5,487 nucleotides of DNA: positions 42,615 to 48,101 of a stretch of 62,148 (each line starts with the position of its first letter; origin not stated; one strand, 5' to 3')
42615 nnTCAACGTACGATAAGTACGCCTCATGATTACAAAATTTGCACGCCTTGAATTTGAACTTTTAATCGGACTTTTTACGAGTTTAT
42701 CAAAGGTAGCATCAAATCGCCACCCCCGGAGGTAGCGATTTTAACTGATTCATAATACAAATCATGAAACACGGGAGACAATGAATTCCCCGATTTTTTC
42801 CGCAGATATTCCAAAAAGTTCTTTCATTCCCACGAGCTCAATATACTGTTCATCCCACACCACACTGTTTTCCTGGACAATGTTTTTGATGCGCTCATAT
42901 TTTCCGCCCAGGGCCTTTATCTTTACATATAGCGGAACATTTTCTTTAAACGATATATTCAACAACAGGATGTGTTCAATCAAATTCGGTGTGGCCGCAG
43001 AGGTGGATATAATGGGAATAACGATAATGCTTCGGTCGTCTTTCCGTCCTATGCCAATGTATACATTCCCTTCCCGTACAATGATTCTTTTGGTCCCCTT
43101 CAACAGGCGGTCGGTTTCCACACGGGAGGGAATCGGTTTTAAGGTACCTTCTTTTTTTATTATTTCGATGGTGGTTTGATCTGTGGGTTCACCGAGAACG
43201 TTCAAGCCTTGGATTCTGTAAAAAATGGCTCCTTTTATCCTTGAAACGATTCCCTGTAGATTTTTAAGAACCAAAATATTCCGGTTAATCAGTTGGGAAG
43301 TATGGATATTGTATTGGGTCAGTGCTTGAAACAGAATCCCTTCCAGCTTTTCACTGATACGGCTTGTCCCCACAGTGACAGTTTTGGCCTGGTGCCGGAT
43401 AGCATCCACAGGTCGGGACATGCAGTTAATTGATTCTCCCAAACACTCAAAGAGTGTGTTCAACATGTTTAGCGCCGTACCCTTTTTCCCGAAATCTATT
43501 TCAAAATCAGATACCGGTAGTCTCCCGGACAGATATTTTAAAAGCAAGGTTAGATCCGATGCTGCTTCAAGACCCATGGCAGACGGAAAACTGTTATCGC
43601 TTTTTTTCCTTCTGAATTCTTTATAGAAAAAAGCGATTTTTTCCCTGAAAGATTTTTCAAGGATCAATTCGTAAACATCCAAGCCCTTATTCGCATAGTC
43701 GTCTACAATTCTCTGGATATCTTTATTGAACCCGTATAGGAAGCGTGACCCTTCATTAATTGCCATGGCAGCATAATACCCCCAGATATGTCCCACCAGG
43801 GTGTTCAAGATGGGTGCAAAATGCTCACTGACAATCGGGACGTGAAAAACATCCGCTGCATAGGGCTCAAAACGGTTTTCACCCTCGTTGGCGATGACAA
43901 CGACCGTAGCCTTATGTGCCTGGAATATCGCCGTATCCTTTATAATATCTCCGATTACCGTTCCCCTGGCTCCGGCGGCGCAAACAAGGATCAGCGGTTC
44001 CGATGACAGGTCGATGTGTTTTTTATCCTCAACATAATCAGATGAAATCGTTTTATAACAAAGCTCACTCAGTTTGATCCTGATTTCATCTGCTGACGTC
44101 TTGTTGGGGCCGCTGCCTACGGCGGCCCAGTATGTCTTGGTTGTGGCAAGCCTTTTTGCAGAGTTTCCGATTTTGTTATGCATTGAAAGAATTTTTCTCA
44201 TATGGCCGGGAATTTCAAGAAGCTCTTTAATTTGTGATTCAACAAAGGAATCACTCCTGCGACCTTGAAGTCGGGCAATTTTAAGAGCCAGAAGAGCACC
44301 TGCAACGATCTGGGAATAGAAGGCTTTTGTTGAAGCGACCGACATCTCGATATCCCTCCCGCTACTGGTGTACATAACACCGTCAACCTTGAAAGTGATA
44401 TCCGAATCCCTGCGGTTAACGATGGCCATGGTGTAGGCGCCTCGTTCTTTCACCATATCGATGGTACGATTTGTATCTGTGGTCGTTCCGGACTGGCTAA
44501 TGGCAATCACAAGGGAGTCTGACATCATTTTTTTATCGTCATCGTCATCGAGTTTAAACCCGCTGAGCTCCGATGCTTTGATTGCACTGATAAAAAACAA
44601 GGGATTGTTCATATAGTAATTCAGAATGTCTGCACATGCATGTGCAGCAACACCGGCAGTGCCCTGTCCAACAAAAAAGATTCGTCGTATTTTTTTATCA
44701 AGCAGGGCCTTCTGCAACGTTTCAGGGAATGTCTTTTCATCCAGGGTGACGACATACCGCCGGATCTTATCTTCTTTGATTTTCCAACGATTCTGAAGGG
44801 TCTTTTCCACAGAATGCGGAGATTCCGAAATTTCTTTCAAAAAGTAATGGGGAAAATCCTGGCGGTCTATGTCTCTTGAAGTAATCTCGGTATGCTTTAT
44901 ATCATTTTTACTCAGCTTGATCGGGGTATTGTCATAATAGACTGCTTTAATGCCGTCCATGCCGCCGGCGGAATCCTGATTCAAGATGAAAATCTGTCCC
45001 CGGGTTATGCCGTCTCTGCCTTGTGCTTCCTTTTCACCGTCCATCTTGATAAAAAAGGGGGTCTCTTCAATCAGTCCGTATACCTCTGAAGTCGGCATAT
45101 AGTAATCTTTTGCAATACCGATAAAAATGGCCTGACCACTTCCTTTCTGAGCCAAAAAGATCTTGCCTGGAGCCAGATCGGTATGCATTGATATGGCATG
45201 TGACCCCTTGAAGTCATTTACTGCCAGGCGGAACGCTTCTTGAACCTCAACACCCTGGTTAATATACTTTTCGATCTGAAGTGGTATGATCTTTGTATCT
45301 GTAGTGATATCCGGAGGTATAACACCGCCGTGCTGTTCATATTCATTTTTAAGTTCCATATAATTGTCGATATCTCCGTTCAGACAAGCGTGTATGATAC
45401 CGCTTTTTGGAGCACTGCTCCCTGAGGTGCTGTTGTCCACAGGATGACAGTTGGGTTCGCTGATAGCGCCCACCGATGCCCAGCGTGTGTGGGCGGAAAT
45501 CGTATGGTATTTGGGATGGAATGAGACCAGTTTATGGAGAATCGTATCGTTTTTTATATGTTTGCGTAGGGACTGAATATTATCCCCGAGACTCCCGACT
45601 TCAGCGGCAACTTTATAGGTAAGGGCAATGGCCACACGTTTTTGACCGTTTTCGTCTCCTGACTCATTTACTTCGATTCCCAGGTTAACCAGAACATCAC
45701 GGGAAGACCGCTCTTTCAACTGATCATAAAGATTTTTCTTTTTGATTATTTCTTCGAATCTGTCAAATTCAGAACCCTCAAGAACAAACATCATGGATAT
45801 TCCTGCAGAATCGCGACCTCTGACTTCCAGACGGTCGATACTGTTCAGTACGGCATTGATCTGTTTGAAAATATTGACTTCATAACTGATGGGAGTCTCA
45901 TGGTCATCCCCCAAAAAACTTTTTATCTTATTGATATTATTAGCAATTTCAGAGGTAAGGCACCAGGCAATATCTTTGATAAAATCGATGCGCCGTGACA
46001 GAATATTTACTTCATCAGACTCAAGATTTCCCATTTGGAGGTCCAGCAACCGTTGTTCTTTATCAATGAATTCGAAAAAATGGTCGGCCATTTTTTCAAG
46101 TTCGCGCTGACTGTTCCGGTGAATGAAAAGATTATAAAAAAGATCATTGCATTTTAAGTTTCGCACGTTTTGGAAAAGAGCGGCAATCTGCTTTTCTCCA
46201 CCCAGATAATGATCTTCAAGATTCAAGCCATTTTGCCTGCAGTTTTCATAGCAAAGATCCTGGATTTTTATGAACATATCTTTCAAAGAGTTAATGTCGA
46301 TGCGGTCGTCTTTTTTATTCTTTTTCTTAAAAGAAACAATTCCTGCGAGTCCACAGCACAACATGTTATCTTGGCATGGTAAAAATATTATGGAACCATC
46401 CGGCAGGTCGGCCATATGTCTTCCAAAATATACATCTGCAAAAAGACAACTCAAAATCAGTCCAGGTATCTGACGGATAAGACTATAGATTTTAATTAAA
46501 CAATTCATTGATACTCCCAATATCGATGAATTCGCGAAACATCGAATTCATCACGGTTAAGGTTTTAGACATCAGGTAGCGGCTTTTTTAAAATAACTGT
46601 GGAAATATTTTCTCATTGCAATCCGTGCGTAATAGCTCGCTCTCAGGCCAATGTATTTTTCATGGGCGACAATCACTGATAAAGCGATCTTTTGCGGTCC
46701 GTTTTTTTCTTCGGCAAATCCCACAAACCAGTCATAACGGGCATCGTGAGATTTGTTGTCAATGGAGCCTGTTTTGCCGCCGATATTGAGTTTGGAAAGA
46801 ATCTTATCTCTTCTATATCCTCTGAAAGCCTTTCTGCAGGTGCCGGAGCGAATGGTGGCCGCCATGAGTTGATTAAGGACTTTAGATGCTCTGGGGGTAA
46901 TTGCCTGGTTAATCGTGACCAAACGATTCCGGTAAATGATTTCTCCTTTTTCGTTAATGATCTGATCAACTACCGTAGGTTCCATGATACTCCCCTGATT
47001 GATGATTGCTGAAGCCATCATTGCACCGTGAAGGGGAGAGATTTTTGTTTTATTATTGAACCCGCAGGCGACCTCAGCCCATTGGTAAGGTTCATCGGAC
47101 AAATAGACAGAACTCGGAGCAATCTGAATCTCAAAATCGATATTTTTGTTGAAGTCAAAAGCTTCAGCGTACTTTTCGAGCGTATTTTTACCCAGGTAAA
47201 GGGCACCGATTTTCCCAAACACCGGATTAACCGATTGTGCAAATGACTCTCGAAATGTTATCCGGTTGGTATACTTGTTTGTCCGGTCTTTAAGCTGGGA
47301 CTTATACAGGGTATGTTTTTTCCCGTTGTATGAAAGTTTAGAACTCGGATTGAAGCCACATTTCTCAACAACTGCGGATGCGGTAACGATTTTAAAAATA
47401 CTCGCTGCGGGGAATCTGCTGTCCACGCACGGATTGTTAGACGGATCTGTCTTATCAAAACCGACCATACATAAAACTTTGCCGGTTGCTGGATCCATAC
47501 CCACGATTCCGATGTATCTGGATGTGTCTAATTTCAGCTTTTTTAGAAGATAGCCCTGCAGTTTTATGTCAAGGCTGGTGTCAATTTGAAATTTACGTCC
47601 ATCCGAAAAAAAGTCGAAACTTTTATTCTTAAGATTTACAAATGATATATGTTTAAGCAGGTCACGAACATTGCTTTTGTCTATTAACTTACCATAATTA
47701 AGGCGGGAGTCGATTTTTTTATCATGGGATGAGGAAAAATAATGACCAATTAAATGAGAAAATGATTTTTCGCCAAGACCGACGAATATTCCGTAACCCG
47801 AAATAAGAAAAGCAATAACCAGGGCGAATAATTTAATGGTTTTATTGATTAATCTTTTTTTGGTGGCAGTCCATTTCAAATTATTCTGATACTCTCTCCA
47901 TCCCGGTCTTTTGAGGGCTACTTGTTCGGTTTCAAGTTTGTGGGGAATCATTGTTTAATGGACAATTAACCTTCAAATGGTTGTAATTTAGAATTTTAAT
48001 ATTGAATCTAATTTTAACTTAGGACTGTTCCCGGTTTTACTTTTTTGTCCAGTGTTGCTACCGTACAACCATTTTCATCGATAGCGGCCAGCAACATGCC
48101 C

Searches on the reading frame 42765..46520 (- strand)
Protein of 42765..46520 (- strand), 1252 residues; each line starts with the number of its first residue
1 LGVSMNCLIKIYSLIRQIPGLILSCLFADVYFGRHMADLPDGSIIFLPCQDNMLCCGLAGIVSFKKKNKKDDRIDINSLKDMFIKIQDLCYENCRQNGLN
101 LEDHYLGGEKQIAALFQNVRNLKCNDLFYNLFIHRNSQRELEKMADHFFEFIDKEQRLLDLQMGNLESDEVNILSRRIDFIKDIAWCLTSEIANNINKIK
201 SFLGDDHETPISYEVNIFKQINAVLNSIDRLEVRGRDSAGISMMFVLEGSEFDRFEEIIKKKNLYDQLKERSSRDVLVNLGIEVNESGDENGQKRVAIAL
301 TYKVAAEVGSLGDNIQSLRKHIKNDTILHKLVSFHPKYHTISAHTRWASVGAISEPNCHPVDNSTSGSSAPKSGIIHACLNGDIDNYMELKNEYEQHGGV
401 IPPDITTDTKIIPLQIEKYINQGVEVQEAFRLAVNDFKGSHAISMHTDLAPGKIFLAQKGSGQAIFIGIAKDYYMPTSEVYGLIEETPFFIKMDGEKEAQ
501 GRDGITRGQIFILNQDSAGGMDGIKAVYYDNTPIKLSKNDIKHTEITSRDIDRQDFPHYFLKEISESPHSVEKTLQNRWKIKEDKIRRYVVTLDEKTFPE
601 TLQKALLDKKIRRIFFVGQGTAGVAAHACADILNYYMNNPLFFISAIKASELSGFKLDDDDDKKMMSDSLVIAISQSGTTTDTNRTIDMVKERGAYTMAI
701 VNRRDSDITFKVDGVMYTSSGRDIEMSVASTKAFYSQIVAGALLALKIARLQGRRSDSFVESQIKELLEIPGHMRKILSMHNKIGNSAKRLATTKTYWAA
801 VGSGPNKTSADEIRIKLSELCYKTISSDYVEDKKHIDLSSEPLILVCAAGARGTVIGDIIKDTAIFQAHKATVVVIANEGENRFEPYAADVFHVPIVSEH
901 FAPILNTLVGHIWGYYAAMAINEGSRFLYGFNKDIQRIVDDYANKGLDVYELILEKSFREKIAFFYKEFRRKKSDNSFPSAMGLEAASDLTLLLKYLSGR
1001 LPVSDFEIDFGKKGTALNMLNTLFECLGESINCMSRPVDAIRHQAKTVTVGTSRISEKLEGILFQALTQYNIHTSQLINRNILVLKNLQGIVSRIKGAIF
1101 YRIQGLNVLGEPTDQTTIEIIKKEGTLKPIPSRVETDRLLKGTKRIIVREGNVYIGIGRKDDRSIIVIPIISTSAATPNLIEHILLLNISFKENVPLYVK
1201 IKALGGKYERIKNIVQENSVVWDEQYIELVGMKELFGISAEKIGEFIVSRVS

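Call 69: search_protein_families(library=pfam, proteins=[window:42765-46520:-], max_evalue=0.00001)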
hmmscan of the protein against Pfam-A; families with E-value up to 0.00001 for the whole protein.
window:42765-46520:- (1252 aa): 2 families
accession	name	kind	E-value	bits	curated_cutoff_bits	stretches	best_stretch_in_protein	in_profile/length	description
PF01380.27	SIS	-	1.5e-13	51.2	25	1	610-746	4-130/131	SIS domain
PF13522.11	GATase_6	-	1.7e-06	28.6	27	1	340-463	12-113/130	Glutamine amidotransferase domain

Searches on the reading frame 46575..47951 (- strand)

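Call 69: search_protein_families(library=pfam, proteins=[window:46575-47951:-], max_evalue=0.00001)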
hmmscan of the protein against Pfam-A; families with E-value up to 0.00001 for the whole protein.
window:46575-47951:- (459 aa): 1 family
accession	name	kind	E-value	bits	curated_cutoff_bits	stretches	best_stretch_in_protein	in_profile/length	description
PF00905.27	Transpeptidase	-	5.1e-36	124.8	22.1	1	148-435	2-286/299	Penicillin binding protein transpeptidase domain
